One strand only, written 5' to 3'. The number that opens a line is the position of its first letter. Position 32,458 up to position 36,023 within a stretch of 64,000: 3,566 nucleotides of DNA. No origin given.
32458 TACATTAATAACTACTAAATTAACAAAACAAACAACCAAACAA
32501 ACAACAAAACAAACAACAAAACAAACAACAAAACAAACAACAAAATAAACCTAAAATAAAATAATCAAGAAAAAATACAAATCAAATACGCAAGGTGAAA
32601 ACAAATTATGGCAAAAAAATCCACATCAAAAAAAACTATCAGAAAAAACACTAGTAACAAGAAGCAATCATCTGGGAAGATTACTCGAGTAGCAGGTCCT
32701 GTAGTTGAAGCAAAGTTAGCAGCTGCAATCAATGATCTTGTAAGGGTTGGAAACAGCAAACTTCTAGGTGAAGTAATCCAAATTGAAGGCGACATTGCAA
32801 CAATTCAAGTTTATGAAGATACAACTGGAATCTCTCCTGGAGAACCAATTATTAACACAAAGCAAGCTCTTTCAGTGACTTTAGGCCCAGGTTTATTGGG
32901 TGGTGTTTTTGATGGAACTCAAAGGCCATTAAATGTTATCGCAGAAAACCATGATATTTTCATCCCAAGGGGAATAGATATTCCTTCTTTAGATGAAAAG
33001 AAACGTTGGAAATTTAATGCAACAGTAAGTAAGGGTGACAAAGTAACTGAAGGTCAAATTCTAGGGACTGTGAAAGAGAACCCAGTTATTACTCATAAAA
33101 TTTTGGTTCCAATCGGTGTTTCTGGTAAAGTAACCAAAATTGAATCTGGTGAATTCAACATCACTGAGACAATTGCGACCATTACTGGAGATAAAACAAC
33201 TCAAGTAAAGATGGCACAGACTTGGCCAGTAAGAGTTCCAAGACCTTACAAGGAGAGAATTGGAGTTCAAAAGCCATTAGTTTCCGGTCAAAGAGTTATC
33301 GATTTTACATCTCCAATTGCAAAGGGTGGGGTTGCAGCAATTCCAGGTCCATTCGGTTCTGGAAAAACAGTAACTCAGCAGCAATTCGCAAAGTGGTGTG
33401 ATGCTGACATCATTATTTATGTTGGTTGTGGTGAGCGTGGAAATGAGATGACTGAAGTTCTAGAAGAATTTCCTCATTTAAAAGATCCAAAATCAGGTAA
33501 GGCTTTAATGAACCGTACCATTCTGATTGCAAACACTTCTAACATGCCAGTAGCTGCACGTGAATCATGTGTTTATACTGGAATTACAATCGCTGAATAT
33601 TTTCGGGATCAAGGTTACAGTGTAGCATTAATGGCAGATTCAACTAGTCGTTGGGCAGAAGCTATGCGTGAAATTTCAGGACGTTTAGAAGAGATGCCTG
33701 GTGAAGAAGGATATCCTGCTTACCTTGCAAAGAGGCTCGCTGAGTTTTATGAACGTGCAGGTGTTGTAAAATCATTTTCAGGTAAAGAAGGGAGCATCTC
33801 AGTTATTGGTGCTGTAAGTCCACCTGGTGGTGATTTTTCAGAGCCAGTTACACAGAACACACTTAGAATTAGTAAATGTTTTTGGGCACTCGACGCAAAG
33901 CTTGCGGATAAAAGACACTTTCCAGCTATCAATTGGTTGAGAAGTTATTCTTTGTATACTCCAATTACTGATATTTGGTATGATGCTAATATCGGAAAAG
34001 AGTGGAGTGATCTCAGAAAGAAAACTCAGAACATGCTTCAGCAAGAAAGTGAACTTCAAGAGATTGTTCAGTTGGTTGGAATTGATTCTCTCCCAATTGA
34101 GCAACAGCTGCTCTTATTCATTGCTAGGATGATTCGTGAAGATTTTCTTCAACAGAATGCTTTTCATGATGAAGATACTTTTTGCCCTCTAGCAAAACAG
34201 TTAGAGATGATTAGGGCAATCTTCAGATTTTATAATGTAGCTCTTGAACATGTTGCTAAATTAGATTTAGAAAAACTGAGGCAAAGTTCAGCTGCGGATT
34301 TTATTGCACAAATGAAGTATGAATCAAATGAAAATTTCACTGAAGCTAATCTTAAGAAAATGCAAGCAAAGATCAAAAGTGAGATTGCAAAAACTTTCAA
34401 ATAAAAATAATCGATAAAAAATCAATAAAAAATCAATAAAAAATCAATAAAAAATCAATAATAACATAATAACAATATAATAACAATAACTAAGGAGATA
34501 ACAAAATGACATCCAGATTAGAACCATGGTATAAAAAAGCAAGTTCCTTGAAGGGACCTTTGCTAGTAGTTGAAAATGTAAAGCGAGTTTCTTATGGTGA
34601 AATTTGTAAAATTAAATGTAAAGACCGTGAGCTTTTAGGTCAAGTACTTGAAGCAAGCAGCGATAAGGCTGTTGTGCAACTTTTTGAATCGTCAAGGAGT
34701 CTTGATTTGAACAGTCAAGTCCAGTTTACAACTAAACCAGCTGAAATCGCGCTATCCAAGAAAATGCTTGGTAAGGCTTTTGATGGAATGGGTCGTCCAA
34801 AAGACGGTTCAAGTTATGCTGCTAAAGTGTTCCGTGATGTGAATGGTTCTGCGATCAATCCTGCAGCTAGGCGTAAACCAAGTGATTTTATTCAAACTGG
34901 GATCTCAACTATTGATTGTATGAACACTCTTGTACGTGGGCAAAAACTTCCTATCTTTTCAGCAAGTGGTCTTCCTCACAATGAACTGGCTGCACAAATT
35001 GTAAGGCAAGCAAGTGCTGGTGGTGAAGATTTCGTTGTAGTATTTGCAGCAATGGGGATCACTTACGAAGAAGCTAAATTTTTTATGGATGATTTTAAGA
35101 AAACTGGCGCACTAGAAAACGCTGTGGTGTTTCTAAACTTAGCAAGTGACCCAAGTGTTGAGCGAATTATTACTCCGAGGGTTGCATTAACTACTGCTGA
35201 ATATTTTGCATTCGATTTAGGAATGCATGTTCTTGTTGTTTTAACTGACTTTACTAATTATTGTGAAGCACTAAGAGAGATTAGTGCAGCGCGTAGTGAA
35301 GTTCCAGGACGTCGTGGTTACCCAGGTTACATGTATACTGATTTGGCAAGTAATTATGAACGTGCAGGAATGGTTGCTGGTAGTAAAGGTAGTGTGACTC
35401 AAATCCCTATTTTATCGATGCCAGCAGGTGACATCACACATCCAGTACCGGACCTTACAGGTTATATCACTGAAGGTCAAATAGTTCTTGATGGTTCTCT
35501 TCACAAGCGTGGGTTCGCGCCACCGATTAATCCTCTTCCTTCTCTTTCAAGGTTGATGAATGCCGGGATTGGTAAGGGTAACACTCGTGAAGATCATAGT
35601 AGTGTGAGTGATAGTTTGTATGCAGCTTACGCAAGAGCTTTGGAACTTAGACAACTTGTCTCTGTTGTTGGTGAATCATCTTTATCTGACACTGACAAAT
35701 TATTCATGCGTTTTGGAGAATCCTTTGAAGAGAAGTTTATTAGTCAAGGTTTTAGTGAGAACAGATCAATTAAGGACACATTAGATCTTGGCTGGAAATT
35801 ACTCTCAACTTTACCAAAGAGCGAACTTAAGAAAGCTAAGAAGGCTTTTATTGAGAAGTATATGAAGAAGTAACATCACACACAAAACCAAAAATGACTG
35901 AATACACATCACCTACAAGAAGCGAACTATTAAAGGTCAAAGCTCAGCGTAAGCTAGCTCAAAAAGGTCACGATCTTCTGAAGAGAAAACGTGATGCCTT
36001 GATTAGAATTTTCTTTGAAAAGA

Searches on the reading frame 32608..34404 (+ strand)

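Call 77: search_protein_families(library=pfam, proteins=[window:32608-34404:+], max_evalue=0.00001)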
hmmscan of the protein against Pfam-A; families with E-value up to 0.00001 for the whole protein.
window:32608-34404:+ (598 aa): 4 families
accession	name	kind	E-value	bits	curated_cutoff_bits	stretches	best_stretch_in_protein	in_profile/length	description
PF00006.31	ATP-synt_ab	-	2.8e-76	256.3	29.5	1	227-448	1-213/213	ATP synthase alpha/beta family, nucleotide-binding domain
PF16886.11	ATP-synt_ab_Xtn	-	1.6e-30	105.1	25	1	125-209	1-88/88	ATPsynthase alpha/beta subunit barrel-sandwich domain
PF22919.1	ATP-synt_VA_C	-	2e-26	92.4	24.7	1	456-556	2-99/101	C-terminal domain of V and A type ATP synthase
PF02874.29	ATP-synt_ab_N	-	2e-14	54.2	20.9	1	25-84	1-68/69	ATP synthase alpha/beta family, beta-barrel domain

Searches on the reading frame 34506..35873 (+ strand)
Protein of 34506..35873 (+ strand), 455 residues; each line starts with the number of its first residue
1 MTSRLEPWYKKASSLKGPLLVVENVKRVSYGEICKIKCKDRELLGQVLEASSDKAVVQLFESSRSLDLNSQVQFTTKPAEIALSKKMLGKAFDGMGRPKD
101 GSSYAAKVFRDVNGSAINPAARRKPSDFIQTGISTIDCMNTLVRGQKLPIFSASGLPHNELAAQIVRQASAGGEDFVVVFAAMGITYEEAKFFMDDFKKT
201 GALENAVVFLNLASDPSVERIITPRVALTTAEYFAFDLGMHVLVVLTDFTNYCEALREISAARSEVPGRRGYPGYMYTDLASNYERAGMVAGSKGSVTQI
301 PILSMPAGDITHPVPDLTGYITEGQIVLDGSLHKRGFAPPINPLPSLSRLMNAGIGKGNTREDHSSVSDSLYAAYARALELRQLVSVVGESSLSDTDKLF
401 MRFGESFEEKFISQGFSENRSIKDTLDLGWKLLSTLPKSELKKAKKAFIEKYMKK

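Call 78: search_protein_families(library=pfam, proteins=[window:34506-35873:+], max_evalue=0.00001)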
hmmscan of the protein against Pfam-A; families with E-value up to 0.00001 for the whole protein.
window:34506-35873:+ (455 aa): 3 families
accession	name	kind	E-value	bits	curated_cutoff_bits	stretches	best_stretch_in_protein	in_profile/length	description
PF00006.31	ATP-synt_ab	-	5.4e-78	261.9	29.5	1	132-348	1-213/213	ATP synthase alpha/beta family, nucleotide-binding domain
PF22919.1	ATP-synt_VA_C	-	1.2e-32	112.4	24.7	1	354-452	2-100/101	C-terminal domain of V and A type ATP synthase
PF02874.29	ATP-synt_ab_N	-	5.5e-11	43.3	20.9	1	16-75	5-68/69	ATP synthase alpha/beta family, beta-barrel domain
